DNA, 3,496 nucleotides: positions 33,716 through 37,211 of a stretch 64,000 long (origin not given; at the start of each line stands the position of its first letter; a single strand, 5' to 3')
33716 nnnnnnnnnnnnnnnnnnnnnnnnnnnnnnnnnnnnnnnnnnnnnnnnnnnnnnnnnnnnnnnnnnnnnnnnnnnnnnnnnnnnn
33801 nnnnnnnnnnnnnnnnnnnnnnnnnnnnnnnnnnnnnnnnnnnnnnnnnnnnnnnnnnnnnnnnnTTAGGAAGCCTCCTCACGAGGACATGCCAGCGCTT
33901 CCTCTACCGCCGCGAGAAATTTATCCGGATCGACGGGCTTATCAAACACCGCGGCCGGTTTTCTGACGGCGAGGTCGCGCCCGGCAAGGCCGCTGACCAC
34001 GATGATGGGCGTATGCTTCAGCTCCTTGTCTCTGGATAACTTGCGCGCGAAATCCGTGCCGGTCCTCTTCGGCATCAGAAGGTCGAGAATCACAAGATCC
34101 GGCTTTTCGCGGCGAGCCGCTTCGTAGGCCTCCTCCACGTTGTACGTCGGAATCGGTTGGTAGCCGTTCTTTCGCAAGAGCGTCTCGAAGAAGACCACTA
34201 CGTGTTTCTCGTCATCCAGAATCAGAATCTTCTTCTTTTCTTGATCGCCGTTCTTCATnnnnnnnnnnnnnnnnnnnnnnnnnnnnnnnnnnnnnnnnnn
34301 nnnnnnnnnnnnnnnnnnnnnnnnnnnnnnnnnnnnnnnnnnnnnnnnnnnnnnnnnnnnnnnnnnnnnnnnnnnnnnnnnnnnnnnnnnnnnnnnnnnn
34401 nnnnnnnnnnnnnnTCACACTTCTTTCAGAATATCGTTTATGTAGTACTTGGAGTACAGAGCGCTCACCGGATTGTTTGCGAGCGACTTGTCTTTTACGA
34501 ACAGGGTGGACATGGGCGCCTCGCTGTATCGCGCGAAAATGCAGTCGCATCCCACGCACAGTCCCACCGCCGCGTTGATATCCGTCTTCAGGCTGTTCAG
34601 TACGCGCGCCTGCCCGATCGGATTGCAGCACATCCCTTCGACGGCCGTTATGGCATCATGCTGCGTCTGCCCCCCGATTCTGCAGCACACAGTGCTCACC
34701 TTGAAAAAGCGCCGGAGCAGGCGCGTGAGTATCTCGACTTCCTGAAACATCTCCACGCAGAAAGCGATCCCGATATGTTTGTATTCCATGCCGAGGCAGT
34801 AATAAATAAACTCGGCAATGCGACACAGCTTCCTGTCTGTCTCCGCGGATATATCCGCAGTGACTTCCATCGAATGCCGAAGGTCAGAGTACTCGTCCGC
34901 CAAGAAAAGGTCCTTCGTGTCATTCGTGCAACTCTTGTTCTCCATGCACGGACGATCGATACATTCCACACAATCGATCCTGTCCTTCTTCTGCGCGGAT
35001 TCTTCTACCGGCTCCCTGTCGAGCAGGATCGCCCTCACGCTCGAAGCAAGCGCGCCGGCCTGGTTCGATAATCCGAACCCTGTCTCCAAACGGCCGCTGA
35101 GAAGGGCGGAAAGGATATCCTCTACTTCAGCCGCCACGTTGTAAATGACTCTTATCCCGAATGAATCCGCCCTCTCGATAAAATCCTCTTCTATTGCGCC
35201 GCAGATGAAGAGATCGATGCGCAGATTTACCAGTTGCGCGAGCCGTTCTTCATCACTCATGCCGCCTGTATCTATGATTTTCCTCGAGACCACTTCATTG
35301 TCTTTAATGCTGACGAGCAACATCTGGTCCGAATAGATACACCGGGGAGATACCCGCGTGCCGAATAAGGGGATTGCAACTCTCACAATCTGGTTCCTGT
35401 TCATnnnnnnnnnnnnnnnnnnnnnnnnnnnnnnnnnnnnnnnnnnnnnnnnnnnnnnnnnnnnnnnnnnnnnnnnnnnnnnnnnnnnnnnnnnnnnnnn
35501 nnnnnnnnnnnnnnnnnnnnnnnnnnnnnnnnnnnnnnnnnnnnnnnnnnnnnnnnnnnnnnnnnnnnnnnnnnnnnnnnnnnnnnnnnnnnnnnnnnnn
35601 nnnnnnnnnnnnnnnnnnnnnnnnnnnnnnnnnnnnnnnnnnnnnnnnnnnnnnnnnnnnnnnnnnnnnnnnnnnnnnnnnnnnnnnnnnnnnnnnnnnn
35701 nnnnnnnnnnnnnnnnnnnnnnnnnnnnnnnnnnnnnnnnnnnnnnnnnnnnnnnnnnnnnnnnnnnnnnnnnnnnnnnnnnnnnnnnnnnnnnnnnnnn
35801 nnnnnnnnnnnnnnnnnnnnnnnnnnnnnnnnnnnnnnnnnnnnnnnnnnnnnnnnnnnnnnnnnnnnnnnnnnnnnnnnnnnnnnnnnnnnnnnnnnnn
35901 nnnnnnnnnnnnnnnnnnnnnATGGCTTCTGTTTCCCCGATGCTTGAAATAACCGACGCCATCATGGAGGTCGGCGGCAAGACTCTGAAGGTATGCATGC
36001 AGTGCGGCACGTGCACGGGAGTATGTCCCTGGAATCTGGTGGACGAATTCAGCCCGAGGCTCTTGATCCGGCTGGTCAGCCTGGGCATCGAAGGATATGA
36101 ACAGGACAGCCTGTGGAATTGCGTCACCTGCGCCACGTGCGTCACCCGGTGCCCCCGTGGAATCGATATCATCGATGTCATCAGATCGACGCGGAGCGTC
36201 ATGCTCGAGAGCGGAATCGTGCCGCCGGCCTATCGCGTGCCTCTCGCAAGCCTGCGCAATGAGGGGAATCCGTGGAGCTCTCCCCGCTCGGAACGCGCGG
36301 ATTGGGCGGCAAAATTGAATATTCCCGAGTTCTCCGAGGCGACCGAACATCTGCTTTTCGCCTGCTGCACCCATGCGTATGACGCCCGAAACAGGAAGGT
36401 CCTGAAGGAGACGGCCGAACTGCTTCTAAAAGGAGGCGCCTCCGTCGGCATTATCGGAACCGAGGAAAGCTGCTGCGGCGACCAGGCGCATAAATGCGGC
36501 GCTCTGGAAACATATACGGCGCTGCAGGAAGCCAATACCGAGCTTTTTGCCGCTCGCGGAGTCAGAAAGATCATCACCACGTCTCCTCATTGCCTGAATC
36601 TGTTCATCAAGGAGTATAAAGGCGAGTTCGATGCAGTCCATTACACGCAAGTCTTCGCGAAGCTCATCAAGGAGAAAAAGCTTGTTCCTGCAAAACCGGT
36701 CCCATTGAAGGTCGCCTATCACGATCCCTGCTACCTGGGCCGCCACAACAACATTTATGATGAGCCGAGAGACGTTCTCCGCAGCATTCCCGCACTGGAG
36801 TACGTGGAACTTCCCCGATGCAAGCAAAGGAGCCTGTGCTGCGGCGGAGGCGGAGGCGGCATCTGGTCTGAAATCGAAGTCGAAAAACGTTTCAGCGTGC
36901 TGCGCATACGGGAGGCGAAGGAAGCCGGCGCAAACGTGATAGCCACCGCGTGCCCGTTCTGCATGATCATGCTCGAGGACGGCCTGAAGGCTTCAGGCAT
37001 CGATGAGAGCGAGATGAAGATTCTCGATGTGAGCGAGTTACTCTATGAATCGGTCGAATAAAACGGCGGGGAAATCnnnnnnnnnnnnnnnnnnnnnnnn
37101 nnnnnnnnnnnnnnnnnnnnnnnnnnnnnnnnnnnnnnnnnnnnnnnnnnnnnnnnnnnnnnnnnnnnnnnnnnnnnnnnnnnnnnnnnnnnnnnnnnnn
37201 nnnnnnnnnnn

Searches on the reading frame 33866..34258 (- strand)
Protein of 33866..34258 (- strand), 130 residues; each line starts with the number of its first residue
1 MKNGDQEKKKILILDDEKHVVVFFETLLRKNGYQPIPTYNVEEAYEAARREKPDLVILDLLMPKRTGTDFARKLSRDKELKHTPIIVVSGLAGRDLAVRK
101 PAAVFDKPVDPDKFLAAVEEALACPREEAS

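Call 3: search_protein_families(library=pfam, proteins=[window:33866-34258:-], max_evalue=0.01)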
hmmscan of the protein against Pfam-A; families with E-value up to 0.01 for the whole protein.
window:33866-34258:- (130 aa): 2 families
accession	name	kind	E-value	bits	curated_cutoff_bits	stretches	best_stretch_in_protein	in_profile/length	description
PF00072.30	Response_reg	-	9.6e-17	61.6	30.2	1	11-118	1-110/111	Response regulator receiver domain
PF23198.2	PDE8A_N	-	0.0078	16.6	29.6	1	7-89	9-92/147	PDE8A-like, N-terminal domain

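Call 4: search_protein_families(library=ncbifam, proteins=[window:33866-34258:-], max_evalue=0.01)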
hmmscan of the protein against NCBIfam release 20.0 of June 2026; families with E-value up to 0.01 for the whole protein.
window:33866-34258:- (130 aa): 88 families (the best 25 are shown)
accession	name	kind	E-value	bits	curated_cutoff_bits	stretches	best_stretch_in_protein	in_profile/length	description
NF045717.1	DVU0259_DivK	exception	1.7e-34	118.5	160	1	8-122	2-116/117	DVU0259 family response regulator domain-containing protein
NF047793.1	ResRegPgtA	equivalog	1.2e-15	57.2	650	1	7-124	4-123/414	two-component system response regulator PgtA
TIGR02154.1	PhoB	equivalog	1.6e-15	57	296.2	1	8-91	2-85/226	phosphate regulon transcriptional regulator PhoB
NF007135.0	PRK09581.1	equivalog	1.6e-13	50.3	474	1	10-96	4-90/457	PleD family two-component system response regulator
NF040534.1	resp_reg_YycF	equivalog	2.7e-13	49.7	340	1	9-89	1-78/231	response regulator YycF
NF045944.1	ResRegRpaBCyano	equivalog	5.9e-12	45.4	330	1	12-92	1-78/229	response regulator transcription factor RpaB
NF040689.1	MtrAB_MtrA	equivalog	1.3e-11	44.3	300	1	11-90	1-77/219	MtrAB system response regulator MtrA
NF053854.1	RespRegPhoBBctds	equivalog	3.8e-11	42.8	270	1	11-90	1-79/225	two-component system response regulator PhoB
NF007005.1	PRK09468.1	equivalog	1.4e-10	41.1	331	1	6-118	1-115/237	osmolarity response regulator transcription factor OmpR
NF006900.1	PRK09390.1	equivalog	1.8e-10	40.7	255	1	7-128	3-126/203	response regulator FixJ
NF051870.1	NAssimRespRegNtrX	equivalog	1.8e-10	40.3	600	1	9-123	2-120/452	nitrogen assimilation response regulator NtrX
NF052574.1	HisKinEspCMyxo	equivalog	3.5e-10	38.7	1200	1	7-123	664-784/785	serine histidine kinase EspC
NF007969.0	PRK10693.1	equivalog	4.2e-10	39.2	329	1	8-90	7-87/337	two-component system response regulator RssB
NF033117.2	vanR_ACDEGLN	exception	4.6e-10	39.5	350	1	11-88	1-75/226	VanR-ABDEGLN family response regulator transcription factor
NF012227.0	AdeR_RR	equivalog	5.8e-10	39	340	1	5-122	8-126/239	efflux system response regulator transcription factor AdeR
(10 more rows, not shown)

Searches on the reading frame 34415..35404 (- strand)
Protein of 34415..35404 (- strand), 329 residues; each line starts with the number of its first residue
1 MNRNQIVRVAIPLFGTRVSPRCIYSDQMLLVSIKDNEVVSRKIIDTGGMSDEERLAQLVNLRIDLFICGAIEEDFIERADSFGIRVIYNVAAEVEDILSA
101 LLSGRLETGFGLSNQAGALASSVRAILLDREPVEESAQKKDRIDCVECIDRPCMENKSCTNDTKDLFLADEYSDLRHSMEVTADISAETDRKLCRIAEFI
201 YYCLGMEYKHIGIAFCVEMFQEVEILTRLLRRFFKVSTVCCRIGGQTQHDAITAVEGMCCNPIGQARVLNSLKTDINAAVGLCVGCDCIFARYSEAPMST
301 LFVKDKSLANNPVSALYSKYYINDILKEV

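Call 3: search_protein_families(library=pfam, proteins=[window:34415-35404:-], max_evalue=0.01)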
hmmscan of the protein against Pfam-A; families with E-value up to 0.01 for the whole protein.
window:34415-35404:- (329 aa): 2 families
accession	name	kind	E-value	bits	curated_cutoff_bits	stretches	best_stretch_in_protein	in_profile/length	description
PF08901.16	DUF1847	-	1.2e-31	109.9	25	1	173-301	20-157/157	Protein of unknown function (DUF1847)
PF02579.22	Nitro_FeMo-Co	-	0.0018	19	26.3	1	17-102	4-93/94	Dinitrogenase iron-molybdenum cofactor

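Call 4: search_protein_families(library=ncbifam, proteins=[window:34415-35404:-], max_evalue=0.01)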
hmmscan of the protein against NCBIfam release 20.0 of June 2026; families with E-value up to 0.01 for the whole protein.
window:34415-35404:- (329 aa): 1 family
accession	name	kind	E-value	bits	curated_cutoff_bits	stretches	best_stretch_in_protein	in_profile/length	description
NF041136.1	MrpORP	equivalog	0.00051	19.4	450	1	4-105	262-364/365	iron-sulfur cluster carrier protein MrpORP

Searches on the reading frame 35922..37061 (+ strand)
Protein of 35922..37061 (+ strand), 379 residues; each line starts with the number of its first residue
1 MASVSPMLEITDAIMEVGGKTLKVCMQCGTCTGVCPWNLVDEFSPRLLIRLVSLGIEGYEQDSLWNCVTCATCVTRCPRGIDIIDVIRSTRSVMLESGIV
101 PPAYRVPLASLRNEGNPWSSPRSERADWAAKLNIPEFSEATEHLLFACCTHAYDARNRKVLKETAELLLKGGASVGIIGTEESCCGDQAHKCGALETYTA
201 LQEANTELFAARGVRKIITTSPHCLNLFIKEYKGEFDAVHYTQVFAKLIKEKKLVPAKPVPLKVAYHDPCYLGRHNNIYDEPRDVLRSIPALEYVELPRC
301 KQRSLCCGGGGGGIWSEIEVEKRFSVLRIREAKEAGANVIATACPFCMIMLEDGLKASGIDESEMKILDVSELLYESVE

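Call 3: search_protein_families(library=pfam, proteins=[window:35922-37061:+], max_evalue=0.01)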
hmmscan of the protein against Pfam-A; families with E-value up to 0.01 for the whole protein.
window:35922-37061:+ (379 aa): 10 families
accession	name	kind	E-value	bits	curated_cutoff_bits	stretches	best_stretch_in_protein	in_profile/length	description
PF02754.22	CCG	-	2.5e-27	95.2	20.6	2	264-351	1-84/85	Cysteine-rich domain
PF13187.11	Fer4_9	-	1.6e-10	41.3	27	1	25-80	2-50/52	4Fe-4S dicluster domain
PF13183.11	Fer4_8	-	4.2e-10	40.5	27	1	22-81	2-68/68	4Fe-4S dicluster domain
PF13534.11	Fer4_17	-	4.7e-08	33.9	22.2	1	25-82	2-61/61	4Fe-4S dicluster domain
PF12838.12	Fer4_7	-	5.5e-07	30.4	27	1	25-81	2-52/52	4Fe-4S dicluster domain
PF13237.11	Fer4_10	-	1.1e-05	25.7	25.5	1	22-78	6-53/53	4Fe-4S dicluster domain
PF25160.1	LdpA_Fe-S-bd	-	0.00012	22.3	27.6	1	12-44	16-47/49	LdpA Fe-S cluster-binding domain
PF13746.11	Fer4_18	-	0.00063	20.4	27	1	60-85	54-79/114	4Fe-4S dicluster domain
PF14697.11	Fer4_21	-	0.0012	19.4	35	0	66-87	7-29/59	4Fe-4S dicluster domain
PF13484.11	Fer4_16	-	0.0083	17.3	30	0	22-38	50-66/66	4Fe-4S double cluster binding domain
